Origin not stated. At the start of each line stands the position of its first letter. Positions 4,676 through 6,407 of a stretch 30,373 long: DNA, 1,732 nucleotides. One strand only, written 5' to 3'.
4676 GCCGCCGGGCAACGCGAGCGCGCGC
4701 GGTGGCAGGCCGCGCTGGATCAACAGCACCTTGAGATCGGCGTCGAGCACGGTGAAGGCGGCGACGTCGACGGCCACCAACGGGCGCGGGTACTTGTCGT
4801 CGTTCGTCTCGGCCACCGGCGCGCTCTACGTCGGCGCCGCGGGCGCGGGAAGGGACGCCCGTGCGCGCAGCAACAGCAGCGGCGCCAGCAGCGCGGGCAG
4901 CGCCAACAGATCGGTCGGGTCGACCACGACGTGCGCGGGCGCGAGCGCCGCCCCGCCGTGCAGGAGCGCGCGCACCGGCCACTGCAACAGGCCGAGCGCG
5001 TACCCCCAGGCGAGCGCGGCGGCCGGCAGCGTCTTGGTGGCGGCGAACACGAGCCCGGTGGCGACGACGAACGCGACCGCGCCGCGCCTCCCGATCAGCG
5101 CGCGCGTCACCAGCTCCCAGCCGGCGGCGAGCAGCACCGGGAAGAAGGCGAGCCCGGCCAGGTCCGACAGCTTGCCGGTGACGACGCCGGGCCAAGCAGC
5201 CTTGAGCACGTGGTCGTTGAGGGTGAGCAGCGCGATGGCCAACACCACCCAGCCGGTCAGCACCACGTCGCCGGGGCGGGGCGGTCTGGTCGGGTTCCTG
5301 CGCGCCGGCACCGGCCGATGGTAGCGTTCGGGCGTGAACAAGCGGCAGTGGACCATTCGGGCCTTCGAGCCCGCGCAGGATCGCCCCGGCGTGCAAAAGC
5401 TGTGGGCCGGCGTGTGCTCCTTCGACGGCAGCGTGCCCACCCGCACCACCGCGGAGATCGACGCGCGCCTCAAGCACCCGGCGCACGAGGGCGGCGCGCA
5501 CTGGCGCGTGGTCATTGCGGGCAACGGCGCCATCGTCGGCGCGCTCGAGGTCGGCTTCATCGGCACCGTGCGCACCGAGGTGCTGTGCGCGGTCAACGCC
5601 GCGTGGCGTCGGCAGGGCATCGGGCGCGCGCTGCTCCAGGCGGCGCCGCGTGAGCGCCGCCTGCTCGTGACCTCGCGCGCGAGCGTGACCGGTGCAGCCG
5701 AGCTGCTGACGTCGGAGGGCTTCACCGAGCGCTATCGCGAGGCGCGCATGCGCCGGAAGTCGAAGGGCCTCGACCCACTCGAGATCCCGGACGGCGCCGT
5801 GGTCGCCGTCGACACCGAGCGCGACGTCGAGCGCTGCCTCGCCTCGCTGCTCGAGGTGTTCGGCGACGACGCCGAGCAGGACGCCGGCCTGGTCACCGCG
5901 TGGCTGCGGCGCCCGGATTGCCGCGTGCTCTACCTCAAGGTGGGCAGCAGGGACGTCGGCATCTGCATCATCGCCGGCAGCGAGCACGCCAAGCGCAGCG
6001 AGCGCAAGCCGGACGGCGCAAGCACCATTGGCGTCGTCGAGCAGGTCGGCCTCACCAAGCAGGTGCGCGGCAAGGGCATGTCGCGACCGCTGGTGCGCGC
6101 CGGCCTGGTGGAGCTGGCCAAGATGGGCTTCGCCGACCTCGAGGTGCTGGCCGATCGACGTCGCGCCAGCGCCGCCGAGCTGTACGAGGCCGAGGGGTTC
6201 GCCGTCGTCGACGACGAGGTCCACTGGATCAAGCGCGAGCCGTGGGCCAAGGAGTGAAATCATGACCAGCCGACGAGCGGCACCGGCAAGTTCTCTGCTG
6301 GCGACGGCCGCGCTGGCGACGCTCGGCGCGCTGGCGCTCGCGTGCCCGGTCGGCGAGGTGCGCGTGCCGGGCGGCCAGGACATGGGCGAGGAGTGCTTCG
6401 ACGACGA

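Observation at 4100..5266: NrtR-like Nudix/winged-helix regulator with degenerate Nudix box, co-transcribed with a DUF2809-like membrane protein and not linked to NAD genes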

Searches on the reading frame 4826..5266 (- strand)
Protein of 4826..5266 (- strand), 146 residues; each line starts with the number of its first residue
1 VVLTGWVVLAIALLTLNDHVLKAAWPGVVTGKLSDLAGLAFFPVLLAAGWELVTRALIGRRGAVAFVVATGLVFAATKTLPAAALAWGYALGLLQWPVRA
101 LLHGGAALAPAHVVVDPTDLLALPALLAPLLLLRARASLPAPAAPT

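Call 3: search_protein_families(library=pfam, proteins=[window:4826-5266:-], max_evalue=0.1)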
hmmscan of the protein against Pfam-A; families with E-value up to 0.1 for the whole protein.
window:4826-5266:- (146 aa): 0 families

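Call 4: search_protein_families(library=ncbifam, proteins=[window:4826-5266:-], max_evalue=0.1)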
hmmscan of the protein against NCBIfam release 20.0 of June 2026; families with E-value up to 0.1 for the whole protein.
window:4826-5266:- (146 aa): 0 families

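Call 38: find_homologous_proteins(query=window:4826-5266:-, max_evalue=0.001)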
Query window:4826-5266:- (146 aa): 1314 proteins with E <= 0.001 among 7938 candidates; the best 120 are listed.
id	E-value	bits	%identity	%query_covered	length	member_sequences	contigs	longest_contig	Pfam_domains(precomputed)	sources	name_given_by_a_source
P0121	1.2e-79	284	99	100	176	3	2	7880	-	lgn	-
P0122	3.6e-58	214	79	99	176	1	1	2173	-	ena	-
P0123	7.8e-55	203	76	99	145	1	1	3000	-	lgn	-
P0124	4.3e-51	191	75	95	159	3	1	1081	-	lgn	-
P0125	4.7e-51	191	71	98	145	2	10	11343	-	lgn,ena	-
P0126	1.2e-50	190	73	95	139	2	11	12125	-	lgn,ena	-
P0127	3.0e-49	185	72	98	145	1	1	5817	-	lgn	-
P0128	5.7e-49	184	75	86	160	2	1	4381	-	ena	-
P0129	6.1e-46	174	69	97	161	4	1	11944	-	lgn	-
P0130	1.7e-45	173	69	96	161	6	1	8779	-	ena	-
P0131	1.5e-44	170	67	95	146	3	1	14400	-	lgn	-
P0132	4.6e-34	136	65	82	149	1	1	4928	-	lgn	-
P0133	1.9e-33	134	60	87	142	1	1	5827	-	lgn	-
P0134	2.2e-31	127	61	82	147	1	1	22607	-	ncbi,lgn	-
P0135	3.8e-31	126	61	82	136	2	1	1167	-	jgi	-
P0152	1.1e-27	115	57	88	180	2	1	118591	-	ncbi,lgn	ncbi:MAG: hypothetical protein U0838_09385 [Chloroflexota bacterium]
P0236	3.1e-24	104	51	85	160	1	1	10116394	-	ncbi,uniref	ncbi:hypothetical protein NVS55_10625 [Myxococcus stipitatus]|uniref:hypothetical protein n=1 Tax=My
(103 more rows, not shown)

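Call 40: find_encoding_contigs(protein=P0236, flank=5000, max_places=1)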
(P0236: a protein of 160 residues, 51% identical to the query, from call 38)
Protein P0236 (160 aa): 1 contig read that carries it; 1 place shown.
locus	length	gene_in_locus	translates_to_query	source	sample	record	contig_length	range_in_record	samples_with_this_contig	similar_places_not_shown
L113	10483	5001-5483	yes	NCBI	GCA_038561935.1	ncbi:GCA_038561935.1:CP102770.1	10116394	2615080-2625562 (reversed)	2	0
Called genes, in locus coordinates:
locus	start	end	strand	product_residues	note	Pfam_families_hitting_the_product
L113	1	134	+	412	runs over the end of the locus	PF07690:MFS_1, PF00083:Sugar_tr (weak)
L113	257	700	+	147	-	PF00165:HTH_AraC, PF12833:HTH_18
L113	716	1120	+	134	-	PF00903:Glyoxalase, PF12681:Glyoxalase_2 (faint)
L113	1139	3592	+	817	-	PF02463:SMC_N (faint), PF20703:nSTAND1 (faint), PF13191:AAA_16 (faint), PF13555:AAA_29 (faint), PF00684:DnaJ_CXXCXGXG (faint), PF00005:ABC_tran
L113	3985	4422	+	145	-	-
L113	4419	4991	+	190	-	-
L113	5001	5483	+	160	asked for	-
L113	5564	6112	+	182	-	-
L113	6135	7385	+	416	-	PF22113:Mtrc-MtrF_II-IV_dom (faint), PF02433:FixO (faint), PF00034:Cytochrom_C, PF13442:Cytochrome_CBB3 (weak)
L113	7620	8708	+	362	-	PF00196:GerE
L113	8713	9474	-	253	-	PF02274:ADI (weak)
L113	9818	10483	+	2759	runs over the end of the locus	PF00550:PP-binding, PF00109:ketoacyl-synt, PF02801:Ketoacyl-synt_C, PF16197:KAsynt_C_assoc, PF22336:RhiE-like_linker, PF22621:CurL-like_PKS_C, PF00698:Acyl_transf_1, PF00550:PP-binding, +6 more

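Call 41: find_encoding_contigs(protein=P0152, flank=5000, max_places=1)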
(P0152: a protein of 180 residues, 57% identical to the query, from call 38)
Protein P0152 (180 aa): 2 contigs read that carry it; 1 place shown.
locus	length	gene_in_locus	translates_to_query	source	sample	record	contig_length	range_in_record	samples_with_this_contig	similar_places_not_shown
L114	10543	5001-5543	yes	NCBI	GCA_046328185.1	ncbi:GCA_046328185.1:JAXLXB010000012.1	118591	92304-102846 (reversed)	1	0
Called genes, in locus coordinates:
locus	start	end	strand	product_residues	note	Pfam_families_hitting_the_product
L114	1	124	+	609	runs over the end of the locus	-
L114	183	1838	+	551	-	PF02878:PGM_PMM_I, PF02879:PGM_PMM_II, PF02880:PGM_PMM_III, PF00408:PGM_PMM_IV (weak)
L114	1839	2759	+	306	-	PF13673:Acetyltransf_10 (faint), PF00583:Acetyltransf_1, PF13508:Acetyltransf_7, PF08445:FR47 (weak)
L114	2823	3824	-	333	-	PF02678:Pirin, PF05726:Pirin_C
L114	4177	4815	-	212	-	PF10502:Peptidase_S26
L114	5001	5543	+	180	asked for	-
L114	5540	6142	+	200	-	-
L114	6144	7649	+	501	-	-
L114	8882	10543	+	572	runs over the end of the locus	PF02913:FAD-oxidase_C, PF13183:Fer4_8, PF13534:Fer4_17 (weak)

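Call 65: search_protein_families(library=pfam, alignment_id=A2, max_evalue=1)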
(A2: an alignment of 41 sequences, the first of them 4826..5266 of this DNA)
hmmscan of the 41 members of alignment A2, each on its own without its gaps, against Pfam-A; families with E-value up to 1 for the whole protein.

A. member 1, window:4826-5266:- (146 aa): 0 families

B. families by the number of members that match (of 41 scanned): 13 families
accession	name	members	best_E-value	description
PF11118.13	DUF2627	5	0.05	Protein of unknown function (DUF2627)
PF06011.17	TRP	2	0.048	Transient receptor potential (TRP) ion channel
PF10066.14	DUF2304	2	0.087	Uncharacterized conserved protein (DUF2304)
PF10399.14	UCR_Fe-S_N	1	0.016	Ubiquitinol-cytochrome C reductase Fe-S subunit TAT signal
PF11361.13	DUF3159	1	0.026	Protein of unknown function (DUF3159)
PF19862.4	DUF6336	1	0.027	Family of unknown function (DUF6336)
PF12966.13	AtpR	1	0.031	N-ATPase, AtpR subunit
PF02104.20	SURF1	1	0.2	SURF1 family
PF13002.12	LDB19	1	0.29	Arrestin_N terminal like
PF17453.7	Sigma_M_inh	1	0.35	Sigma-M inhibitor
PF08054.16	Leu_leader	1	0.36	Leucine operon leader peptide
PF10725.14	DUF2517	1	0.94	Protein of unknown function (DUF2517)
PF03386.19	ENOD93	1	0.99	Early nodulin 93 ENOD93 protein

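Call 72: predict_structure(alignment_id=A2)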
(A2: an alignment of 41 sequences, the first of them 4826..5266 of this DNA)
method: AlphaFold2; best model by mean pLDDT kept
length: 146 residues; sequences in the alignment: 41
mean_pLDDT: 93.4   pTM: 0.83
mean pLDDT of the five models: 93.4, 92.6, 92.0, 91.7, 91.3
residues with pLDDT >= 90: 120; 70-90: 23; 50-70: 3; < 50: 0
segments of 3 or more residues with pLDDT < 50: none
pLDDT, mean of each block of 10 residues (from residue 1): 76 89 91 93 95 95 98 98 98 96 97 96 97 95 84
secondary structure, 60 per line:
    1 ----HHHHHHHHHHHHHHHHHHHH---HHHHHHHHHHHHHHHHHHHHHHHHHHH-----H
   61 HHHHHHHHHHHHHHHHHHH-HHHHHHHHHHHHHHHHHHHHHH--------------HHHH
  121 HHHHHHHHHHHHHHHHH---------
elements in order: H5-24 H28-54 H60-79 H81-102 H117-137

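Call 77: search_protein_families(library=padloc, proteins=[window:4826-5266:-], max_evalue=0.01)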
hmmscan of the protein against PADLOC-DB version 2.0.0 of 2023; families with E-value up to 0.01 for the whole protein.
window:4826-5266:- (146 aa): 0 families

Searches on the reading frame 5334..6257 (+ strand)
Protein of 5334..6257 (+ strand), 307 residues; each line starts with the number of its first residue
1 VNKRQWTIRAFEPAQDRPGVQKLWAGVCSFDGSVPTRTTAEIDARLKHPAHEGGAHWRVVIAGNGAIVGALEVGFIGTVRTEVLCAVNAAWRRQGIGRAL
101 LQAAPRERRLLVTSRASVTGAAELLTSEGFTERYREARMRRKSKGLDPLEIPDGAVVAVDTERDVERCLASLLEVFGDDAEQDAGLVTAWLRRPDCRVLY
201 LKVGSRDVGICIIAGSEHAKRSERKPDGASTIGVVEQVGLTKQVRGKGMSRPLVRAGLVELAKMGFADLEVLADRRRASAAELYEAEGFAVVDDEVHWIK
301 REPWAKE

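Call 3: search_protein_families(library=pfam, proteins=[window:5334-6257:+], max_evalue=0.1)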
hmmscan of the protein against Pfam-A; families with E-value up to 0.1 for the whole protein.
window:5334-6257:+ (307 aa): 5 families
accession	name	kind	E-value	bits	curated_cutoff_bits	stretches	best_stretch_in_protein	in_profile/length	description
PF13508.13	Acetyltransf_7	-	2.6e-12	47.4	27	2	60-131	7-83/84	Acetyltransferase (GNAT) domain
PF00583.31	Acetyltransf_1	-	1.2e-08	35.7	20.7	1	55-104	33-84/116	Acetyltransferase (GNAT) family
PF13673.13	Acetyltransf_10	-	5.6e-08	33.3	23.6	2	64-109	39-81/128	Acetyltransferase (GNAT) domain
PF08445.16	FR47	-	0.016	15.7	22.1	0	232-296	21-83/86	FR47-like protein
PF14542.12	Acetyltransf_CG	-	0.06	13.9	30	0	240-265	32-57/80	GCN5-related N-acetyl-transferase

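Call 4: search_protein_families(library=ncbifam, proteins=[window:5334-6257:+], max_evalue=0.1)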
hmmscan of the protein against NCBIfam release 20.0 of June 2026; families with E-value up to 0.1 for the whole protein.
window:5334-6257:+ (307 aa): 9 families
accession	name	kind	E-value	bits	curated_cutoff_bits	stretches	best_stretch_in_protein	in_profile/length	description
TIGR03448.1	mycothiol_MshD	equivalog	6.8e-14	51.9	163.1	1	14-296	8-292/294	mycothiol synthase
NF002959.0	PRK03624.1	equivalog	7.3e-09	35.5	124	2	4-105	5-98/147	GNAT family acetyltransferase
TIGR01575.1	rimI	equivalog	2.3e-06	27.8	86.4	1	81-134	57-116/132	ribosomal protein S18-alanine N-acetyltransferase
NF005840.0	PRK07757.1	equivalog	0.0017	18.3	154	0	60-135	46-123/153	N-acetyltransferase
NF007338.0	PRK09831.1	equivalog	0.0062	16.7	146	1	65-131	60-125/150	GNAT family N-acetyltransferase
NF007853.0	PRK10562.1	equivalog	0.0065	16.7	125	0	258-296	89-127/146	N-acetyltransferase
NF008212.0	PRK10975.1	equivalog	0.012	15.5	219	0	238-301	169-231/232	dTDP-4-amino-4,6-dideoxy-D-galactose acyltransferase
NF041716.1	HxA_phane_GNAT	equivalog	0.079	12.9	250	0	259-296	110-147/152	cyclophane-containing RiPP N-acetyltransferase HaaN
NF007025.1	PRK09491.1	equivalog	0.084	12.8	173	0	240-293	70-123/145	ribosomal protein S18-alanine N-acetyltransferase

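Call 77: search_protein_families(library=padloc, proteins=[window:5334-6257:+], max_evalue=0.01)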
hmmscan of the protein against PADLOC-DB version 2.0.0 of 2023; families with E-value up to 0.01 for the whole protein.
window:5334-6257:+ (307 aa): 0 families
